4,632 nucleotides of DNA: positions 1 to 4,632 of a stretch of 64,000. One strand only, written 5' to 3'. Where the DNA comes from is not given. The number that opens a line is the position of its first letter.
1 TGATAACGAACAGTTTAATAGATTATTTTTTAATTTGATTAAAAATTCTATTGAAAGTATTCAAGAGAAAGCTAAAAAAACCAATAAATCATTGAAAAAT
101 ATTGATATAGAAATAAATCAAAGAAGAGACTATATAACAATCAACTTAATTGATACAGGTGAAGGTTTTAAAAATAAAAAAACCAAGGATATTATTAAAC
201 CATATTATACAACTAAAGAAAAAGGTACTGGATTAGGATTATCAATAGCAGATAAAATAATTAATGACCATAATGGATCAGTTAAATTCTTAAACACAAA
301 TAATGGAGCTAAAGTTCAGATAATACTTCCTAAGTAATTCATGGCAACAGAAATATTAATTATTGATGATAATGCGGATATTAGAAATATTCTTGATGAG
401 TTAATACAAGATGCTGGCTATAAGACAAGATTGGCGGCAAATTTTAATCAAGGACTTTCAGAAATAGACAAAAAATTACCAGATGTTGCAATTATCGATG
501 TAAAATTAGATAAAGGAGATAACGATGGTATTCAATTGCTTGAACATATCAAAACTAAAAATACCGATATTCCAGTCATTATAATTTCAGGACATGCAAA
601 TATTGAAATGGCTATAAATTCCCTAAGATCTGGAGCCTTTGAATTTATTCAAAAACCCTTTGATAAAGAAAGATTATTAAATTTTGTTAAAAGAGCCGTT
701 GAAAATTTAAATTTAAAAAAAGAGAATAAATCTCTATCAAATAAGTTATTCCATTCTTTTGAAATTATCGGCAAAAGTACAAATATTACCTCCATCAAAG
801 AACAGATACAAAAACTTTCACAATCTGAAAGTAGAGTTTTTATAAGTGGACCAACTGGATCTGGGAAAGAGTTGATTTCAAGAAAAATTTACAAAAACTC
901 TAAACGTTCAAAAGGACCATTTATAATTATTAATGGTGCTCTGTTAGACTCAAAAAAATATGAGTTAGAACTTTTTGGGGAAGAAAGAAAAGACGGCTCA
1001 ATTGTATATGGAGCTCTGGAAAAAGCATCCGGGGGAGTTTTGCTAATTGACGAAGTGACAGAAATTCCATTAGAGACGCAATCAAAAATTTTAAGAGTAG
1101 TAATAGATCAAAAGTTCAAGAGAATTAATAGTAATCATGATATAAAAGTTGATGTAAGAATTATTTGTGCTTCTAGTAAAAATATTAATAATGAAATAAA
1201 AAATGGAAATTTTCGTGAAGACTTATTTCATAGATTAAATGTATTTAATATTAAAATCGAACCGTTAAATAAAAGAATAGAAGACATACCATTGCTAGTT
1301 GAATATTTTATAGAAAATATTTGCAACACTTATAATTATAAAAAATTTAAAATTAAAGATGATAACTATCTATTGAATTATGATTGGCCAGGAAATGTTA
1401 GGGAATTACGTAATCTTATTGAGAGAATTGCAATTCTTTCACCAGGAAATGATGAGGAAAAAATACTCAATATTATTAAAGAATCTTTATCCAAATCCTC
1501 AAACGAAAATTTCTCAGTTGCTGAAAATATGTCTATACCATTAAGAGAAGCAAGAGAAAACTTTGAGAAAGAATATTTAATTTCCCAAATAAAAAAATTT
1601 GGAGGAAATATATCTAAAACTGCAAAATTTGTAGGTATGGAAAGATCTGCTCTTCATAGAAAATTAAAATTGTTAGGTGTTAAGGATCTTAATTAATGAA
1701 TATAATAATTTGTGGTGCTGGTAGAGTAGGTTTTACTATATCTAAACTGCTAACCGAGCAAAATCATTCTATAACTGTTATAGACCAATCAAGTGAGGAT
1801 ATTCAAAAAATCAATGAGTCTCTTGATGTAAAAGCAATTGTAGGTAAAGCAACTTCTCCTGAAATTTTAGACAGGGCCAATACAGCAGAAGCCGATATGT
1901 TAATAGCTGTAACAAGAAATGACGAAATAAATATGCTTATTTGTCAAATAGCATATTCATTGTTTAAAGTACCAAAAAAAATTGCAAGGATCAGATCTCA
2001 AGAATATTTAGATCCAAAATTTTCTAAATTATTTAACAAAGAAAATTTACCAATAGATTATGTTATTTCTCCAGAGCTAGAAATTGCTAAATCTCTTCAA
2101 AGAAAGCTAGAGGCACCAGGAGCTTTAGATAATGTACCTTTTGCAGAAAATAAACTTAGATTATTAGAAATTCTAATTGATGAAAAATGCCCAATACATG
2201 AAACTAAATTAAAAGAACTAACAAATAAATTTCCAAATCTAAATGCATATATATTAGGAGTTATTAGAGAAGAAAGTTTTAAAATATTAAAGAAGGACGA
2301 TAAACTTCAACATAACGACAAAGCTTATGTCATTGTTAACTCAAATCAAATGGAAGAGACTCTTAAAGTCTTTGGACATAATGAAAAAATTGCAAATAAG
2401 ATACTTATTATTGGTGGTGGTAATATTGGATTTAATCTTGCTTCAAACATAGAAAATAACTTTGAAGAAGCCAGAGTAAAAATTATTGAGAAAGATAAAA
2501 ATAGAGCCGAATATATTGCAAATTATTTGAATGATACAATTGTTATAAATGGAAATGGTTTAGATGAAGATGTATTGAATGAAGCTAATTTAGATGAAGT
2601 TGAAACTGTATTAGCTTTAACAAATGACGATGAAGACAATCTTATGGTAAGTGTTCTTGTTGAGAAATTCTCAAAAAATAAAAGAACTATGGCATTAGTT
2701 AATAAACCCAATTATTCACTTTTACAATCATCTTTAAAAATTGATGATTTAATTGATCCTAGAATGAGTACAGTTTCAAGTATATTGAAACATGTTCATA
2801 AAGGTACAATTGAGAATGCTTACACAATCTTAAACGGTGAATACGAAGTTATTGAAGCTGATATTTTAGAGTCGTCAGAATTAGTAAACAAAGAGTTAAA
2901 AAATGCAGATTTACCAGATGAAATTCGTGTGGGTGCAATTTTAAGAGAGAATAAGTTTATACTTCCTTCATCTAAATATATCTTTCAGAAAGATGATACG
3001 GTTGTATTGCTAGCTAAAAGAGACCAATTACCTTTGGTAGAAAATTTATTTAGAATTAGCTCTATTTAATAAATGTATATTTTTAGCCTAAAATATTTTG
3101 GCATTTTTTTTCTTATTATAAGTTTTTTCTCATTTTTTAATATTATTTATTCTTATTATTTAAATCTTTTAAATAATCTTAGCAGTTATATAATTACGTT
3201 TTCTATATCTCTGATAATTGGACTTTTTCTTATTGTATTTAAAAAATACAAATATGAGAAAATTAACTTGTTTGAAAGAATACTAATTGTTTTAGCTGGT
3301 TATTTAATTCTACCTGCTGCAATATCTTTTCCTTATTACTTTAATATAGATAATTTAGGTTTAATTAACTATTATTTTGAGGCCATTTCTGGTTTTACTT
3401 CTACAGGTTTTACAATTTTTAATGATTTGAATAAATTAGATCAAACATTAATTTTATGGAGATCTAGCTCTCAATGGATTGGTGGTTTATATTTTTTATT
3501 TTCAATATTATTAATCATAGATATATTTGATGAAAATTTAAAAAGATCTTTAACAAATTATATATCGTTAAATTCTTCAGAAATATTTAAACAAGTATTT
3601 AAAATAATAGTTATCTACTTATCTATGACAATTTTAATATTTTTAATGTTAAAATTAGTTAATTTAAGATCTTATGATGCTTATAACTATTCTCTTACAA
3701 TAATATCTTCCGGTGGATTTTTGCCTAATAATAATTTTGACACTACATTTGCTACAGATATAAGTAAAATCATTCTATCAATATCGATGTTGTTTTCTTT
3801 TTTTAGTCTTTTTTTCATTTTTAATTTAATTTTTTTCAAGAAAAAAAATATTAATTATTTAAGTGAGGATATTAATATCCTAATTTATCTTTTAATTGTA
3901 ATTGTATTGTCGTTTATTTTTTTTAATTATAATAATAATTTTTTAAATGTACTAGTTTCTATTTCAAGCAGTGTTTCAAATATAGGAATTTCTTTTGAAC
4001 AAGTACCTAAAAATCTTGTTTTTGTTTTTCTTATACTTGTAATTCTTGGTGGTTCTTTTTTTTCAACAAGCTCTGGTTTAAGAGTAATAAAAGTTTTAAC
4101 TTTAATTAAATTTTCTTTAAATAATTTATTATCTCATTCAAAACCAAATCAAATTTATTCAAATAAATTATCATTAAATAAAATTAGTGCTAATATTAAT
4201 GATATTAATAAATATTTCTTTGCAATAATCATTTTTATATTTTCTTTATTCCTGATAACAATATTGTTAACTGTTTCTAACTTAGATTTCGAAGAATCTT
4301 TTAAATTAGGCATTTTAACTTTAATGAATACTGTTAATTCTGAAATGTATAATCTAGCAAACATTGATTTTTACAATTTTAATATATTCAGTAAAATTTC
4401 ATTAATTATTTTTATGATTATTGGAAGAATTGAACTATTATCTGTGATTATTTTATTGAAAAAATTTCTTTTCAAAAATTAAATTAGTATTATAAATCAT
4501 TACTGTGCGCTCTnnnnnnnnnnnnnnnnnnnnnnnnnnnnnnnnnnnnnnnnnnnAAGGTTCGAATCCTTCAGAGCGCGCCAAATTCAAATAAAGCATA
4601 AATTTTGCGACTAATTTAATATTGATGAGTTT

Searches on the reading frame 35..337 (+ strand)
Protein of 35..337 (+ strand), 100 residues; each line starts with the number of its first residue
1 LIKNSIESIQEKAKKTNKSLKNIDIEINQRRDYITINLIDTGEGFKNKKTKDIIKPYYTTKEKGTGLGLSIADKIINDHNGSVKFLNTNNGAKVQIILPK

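Call 19: search_protein_families(library=pfam, proteins=[window:35-337:+], max_evalue=0.001)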
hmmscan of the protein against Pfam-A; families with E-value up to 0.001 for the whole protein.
window:35-337:+ (100 aa): 2 families
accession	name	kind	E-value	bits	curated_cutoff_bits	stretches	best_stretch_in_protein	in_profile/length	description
PF02518.31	HATPase_c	-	4.7e-14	53.2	26.4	1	4-99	16-108/111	Histidine kinase-, DNA gyrase B-, and HSP90-like ATPase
PF14501.12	HATPase_c_5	-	7.9e-05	23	22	1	2-99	14-102/102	GHKL domain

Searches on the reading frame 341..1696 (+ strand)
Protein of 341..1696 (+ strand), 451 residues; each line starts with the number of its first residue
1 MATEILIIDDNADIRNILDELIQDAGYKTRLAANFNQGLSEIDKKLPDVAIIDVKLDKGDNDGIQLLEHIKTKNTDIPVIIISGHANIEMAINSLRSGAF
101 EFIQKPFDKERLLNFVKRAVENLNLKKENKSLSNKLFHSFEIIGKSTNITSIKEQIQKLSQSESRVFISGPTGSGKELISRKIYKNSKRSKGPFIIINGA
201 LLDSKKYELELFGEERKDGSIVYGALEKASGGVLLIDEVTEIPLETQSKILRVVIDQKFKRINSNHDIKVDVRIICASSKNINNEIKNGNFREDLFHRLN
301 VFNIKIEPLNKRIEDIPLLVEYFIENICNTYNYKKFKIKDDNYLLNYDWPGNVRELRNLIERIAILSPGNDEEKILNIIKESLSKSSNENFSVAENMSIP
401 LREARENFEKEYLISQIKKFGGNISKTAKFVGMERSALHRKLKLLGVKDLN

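Call 19: search_protein_families(library=pfam, proteins=[window:341-1696:+], max_evalue=0.001)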
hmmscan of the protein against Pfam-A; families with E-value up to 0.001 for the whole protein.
window:341-1696:+ (451 aa): 8 families
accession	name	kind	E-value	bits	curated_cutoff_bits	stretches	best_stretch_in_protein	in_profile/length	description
PF00158.32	Sigma54_activat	-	7.1e-45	153.1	20.2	1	142-304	1-167/168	Sigma-54 interaction domain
PF00072.30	Response_reg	-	6.3e-27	94.4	30.2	1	5-116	1-110/111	Response regulator receiver domain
PF14532.12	Sigma54_activ_2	-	1.6e-22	80.6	25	1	143-309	1-138/138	Sigma-54 interaction domain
PF25601.1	AAA_lid_14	-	1.7e-17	63.4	27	1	311-370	2-63/87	AAA+ ATPase lid domain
PF02954.25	HTH_8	-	4.1e-11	42.9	22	1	405-443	2-40/42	Bacterial regulatory protein, Fis family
PF00004.35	AAA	-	5.7e-05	24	21.2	1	167-280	2-110/131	ATPase family associated with various cellular activities (AAA)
PF07728.20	AAA_5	-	8.5e-05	23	22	1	166-277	2-120/139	AAA domain (dynein-related subfamily)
PF04851.21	ResIII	-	0.00045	20.6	22.5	0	149-245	9-96/164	Type III restriction enzyme, res subunit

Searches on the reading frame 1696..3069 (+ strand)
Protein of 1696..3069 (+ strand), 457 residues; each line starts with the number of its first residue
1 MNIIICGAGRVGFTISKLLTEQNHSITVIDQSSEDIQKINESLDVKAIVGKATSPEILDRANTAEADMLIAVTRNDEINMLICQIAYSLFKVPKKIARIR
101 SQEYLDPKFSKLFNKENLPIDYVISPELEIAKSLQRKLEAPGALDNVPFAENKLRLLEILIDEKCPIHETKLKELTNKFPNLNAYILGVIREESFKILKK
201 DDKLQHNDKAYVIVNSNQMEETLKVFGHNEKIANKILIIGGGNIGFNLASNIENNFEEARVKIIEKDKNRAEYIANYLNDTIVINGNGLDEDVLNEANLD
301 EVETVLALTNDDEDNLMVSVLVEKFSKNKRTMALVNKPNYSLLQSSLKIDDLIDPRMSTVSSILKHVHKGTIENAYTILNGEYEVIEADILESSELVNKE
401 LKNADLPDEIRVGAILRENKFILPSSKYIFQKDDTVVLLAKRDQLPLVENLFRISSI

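Call 19: search_protein_families(library=pfam, proteins=[window:1696-3069:+], max_evalue=0.001)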
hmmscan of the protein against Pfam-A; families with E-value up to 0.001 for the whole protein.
window:1696-3069:+ (457 aa): 15 families
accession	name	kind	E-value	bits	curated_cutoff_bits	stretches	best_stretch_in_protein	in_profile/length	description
PF02254.24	TrkA_N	-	3.9e-53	179.1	23.8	2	3-126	1-116/116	TrkA-N domain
PF02080.26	TrkA_C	-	1.3e-23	83.1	27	2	386-452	2-70/71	TrkA-C domain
PF13241.12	NAD_binding_7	-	2.8e-10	41.2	22.1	1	2-86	9-82/104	Putative NAD(P)-binding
PF03435.24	Sacchrp_dh_NADP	-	1.1e-09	39.1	25.1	0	3-68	1-64/129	Saccharopine dehydrogenase NADP binding domain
PF01210.29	NAD_Gly3P_dh_N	-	2.8e-09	37.6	23.1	0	3-60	2-59/158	NAD-dependent glycerol-3-phosphate dehydrogenase N-terminus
PF03807.23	F420_oxidored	-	1.4e-08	35.6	21.6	0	4-50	3-51/94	NADP oxidoreductase coenzyme F420-dependent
PF03721.20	UDPG_MGDP_dh_N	-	1.2e-05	25.4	27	1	1-41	1-41/187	UDP-glucose/GDP-mannose dehydrogenase family, NAD binding domain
PF22614.2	Slo-like_RCK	-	1.4e-05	25.2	24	0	268-313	46-90/119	Calcium-activated potassium channel slowpoke-like RCK domain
PF01408.29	GFO_IDH_MocA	-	6.8e-05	24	24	0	235-311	2-72/120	Oxidoreductase family, NAD-binding Rossmann fold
PF02737.24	3HCDH_N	-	6.9e-05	23.3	22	0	3-45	2-44/180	3-hydroxyacyl-CoA dehydrogenase, NAD binding domain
PF07992.20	Pyr_redox_2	-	0.00011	22.1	26.1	0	228-266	142-173/291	Pyridine nucleotide-disulphide oxidoreductase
PF00070.33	Pyr_redox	-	0.0002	22.3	22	0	235-267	1-31/82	Pyridine nucleotide-disulphide oxidoreductase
PF02558.23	ApbA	-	0.00024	21.2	22.2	0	3-70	1-71/150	Ketopantoate reductase PanE/ApbA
PF01262.27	AlaDh_PNT_C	-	0.00024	21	23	0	233-283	28-77/214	Alanine dehydrogenase/PNT, C-terminal domain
PF03486.20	HI0933_like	-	0.00029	20.8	50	0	217-282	20-82/244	HI0933-like protein Rossmann domain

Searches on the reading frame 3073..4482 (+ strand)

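Call 19: search_protein_families(library=pfam, proteins=[window:3073-4482:+], max_evalue=0.001)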
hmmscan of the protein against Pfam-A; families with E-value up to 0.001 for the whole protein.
window:3073-4482:+ (469 aa): 1 family
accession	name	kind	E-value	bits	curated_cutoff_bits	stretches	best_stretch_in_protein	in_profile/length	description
PF02386.22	TrkH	-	2e-07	30.3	27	1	308-463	336-491/502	Cation transport protein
